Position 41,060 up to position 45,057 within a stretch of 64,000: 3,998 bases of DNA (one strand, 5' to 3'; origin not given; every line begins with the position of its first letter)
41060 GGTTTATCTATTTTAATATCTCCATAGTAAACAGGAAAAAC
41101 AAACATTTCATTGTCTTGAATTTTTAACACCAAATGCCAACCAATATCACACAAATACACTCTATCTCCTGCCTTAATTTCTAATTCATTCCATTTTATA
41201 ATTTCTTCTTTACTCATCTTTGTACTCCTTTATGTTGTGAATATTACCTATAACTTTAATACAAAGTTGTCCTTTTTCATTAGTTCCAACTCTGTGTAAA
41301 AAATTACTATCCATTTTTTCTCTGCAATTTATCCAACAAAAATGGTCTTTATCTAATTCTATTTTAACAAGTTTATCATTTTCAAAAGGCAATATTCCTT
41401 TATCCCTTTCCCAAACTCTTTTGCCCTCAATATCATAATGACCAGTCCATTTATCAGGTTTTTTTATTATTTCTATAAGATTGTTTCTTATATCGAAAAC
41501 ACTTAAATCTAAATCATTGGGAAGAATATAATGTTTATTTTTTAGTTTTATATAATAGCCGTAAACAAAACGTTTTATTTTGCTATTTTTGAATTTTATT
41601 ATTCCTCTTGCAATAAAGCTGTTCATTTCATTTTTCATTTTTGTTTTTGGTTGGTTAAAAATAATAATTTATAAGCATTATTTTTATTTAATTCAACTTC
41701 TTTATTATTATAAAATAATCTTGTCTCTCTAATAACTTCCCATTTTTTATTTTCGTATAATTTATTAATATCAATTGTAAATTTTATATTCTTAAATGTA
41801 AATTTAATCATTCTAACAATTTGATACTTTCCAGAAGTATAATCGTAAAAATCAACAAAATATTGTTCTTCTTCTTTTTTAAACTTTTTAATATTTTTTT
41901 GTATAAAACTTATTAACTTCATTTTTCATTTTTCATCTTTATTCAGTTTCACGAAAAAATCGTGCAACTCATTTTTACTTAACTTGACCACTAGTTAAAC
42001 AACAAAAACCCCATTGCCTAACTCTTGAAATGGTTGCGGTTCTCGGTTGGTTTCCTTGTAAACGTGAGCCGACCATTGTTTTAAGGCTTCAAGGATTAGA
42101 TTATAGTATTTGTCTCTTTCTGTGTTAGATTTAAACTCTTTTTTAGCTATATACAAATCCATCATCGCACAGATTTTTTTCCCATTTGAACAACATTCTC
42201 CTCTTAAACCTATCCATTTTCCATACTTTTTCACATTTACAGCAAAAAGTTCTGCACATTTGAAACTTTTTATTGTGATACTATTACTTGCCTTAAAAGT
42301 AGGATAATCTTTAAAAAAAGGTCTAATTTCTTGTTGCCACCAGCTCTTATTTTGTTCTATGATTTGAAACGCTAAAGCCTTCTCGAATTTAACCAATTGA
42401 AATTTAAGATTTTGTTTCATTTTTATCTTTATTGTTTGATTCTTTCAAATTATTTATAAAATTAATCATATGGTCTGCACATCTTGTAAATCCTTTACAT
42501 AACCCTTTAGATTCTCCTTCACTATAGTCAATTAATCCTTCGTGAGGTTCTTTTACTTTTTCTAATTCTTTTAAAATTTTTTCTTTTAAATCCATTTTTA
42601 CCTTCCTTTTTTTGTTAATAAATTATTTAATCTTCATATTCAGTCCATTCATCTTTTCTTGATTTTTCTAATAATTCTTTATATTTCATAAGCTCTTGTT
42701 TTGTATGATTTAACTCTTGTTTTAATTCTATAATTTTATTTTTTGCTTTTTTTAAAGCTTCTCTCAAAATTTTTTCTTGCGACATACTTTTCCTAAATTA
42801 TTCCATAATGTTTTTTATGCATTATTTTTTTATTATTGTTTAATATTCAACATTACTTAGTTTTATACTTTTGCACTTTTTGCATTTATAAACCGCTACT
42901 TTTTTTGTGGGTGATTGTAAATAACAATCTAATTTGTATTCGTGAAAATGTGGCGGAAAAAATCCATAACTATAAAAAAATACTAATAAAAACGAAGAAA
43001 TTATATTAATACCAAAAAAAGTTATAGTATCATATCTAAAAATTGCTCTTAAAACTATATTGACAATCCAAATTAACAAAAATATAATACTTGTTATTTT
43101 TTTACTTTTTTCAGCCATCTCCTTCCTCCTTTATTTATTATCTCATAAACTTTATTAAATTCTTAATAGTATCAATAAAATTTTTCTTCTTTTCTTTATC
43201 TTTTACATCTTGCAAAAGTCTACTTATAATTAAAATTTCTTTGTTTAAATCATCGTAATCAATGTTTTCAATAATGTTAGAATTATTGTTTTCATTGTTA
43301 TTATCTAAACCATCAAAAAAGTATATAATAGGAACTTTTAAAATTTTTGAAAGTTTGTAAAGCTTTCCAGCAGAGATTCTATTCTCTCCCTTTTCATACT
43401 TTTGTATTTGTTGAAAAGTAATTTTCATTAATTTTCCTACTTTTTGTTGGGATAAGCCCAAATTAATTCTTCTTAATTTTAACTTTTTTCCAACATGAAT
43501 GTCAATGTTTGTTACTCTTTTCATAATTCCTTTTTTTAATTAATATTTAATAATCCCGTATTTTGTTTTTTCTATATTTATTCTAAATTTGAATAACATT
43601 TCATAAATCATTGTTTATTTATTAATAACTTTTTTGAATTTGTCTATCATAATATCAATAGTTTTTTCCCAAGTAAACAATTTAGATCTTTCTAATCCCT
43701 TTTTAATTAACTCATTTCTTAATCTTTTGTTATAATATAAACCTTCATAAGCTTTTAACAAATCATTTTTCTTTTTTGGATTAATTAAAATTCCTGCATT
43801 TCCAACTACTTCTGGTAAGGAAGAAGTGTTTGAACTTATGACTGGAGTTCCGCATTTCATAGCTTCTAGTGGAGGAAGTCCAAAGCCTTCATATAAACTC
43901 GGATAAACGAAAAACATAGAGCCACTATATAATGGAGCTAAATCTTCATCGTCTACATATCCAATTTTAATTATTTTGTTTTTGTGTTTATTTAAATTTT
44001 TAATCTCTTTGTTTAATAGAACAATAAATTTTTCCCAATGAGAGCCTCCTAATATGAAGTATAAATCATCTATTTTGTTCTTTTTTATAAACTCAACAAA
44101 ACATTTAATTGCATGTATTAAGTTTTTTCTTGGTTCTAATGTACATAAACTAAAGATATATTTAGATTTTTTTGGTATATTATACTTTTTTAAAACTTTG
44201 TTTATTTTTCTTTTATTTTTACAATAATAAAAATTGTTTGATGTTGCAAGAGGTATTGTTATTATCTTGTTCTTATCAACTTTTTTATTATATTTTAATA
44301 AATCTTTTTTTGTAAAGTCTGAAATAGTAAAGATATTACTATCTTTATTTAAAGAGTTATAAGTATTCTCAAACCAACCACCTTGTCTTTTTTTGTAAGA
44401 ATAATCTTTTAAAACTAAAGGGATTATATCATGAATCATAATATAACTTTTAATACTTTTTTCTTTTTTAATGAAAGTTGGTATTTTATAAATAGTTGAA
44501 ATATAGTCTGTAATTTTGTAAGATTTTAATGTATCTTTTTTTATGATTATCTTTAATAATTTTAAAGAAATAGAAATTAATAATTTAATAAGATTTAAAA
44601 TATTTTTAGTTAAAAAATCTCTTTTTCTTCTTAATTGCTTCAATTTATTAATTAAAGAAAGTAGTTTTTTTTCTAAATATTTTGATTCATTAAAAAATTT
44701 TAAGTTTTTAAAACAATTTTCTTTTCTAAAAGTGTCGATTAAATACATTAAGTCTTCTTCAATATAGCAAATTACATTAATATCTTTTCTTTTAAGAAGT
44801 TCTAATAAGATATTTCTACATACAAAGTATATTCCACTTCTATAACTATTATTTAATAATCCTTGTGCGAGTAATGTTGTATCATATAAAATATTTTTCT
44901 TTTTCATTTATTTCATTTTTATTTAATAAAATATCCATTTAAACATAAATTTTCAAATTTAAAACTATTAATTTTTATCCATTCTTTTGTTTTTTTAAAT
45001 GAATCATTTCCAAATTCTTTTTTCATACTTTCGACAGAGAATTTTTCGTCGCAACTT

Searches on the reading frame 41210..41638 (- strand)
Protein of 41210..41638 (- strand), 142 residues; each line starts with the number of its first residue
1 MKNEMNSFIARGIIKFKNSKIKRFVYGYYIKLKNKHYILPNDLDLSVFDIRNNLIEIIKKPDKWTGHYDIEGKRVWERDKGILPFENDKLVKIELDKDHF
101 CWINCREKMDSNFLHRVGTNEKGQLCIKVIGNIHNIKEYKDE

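Call 63: search_protein_families(library=pfam, proteins=[window:41210-41638:-], max_evalue=0.01)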
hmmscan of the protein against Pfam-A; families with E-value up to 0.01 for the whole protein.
window:41210-41638:- (142 aa): 1 family
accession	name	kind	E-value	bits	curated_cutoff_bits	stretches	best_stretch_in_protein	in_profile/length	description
PF09643.15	YopX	-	0.0014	19.1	22.4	1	62-135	51-122/128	YopX protein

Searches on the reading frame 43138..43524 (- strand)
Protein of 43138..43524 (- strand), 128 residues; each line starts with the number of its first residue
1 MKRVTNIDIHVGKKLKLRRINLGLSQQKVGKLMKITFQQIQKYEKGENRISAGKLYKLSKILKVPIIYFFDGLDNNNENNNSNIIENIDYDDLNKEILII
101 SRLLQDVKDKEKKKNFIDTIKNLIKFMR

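Call 11: search_protein_families(library=pfam, proteins=[window:43138-43524:-], max_evalue=0.01)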
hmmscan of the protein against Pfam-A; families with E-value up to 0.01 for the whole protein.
window:43138-43524:- (128 aa): 5 families
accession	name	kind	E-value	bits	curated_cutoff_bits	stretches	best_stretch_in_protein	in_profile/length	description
PF01381.28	HTH_3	-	4.3e-13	49.5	23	1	15-69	1-55/55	Helix-turn-helix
PF12844.13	HTH_19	-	3.1e-07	30.6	30.2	1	12-72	1-61/64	Helix-turn-helix domain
PF13560.12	HTH_31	-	0.00014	22.5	27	1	12-64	3-56/64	Helix-turn-helix domain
PF00157.23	Pou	-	0.00093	19.5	27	1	13-37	11-35/72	Pou domain - N-terminal to homeobox domain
PF13443.12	HTH_26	-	0.0068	17.1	22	0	22-65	9-53/63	Cro/C1-type HTH DNA-binding domain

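Call 62: search_protein_families(library=padloc, proteins=[window:43138-43524:-], max_evalue=0.01)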
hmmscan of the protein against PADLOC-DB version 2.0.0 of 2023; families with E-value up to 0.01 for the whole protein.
window:43138-43524:- (128 aa): 17 families
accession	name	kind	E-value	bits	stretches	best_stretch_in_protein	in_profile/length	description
PDLC03947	RmrA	-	5.8e-11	39.8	1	4-80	5-81/383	-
PDLC03954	RmrA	-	6.7e-10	36.4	1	6-80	6-80/380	-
PDLC03952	RmrA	-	2.2e-08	31.4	1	11-82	23-94/395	-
PDLC03945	RmrA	-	2.4e-08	31.5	1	10-126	2-114/394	-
PDLC02926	HTH_VI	-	1.5e-07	29.5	1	11-80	2-72/92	-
PDLC03944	RmrA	-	2.8e-07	27.9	1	12-76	8-72/384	-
PDLC03949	RmrA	-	3.3e-07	27.5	1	13-72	5-64/363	-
PDLC03951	RmrA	-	1.1e-06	25.9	1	9-79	7-77/400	-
PDLC03948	RmrA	-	5.4e-06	23.5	1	11-73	9-71/397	-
PDLC03955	RmrA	-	1.1e-05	22.8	1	14-74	24-84/371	-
PDLC04142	capH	-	1.4e-05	24.1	1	11-98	7-74/103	capH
PDLC03667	Control_protein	-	3.3e-05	22.1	1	14-98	5-88/101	control protein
PDLC03943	RmrA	-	3.8e-05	20.9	1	12-71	4-63/370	-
PDLC03946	RmrA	-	6.9e-05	19.7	1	12-73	4-65/357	-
PDLC04775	PDC-M69A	-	0.0012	17.3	1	10-113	7-110/113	-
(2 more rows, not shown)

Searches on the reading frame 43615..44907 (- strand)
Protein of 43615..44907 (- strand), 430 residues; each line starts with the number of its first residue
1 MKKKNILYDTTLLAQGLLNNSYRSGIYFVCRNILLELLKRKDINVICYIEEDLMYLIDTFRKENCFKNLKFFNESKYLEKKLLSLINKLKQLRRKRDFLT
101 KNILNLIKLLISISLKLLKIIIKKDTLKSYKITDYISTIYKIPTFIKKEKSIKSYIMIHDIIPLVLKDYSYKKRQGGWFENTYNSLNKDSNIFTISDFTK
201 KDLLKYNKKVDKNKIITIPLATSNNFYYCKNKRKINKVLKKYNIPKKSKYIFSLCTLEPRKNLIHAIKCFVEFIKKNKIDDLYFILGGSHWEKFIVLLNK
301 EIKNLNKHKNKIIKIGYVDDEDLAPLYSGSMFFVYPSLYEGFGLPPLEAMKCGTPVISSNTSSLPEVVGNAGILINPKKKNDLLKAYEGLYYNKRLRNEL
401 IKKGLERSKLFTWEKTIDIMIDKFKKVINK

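Call 11: search_protein_families(library=pfam, proteins=[window:43615-44907:-], max_evalue=0.01)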
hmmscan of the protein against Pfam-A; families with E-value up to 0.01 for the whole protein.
window:43615-44907:- (430 aa): 4 families
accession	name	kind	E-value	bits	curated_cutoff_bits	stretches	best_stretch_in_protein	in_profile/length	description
PF00534.26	Glycos_transf_1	-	5.8e-29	101.3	26.4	1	238-405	5-170/172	Glycosyl transferases group 1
PF13692.12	Glyco_trans_1_4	-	1.3e-22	81.1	27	1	250-391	3-140/142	Glycosyl transferases group 1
PF20706.3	GT4-conflict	-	6.6e-08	32.4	26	1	259-367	210-319/385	Family 4 Glycosyltransferase in conflict systems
PF13524.12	Glyco_trans_1_2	-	3.2e-06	27.6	25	1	270-417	5-139/144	Glycosyl transferase-like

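Call 27: find_related_loci(query=window:43615-44907:-, collection=viral_contigs, flank=6000)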
Query window:43615-44907:- (430 aa) in viral_contigs; peptide patterns used: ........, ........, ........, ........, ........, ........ (x = any residue, [..] = any of these).
44 stretches matched a pattern, but none encodes a relative of the query by tblastn (E <= 1e-3).

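Call 62: search_protein_families(library=padloc, proteins=[window:43615-44907:-], max_evalue=0.01)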
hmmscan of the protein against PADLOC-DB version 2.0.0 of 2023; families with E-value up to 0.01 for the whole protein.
window:43615-44907:- (430 aa): 0 families
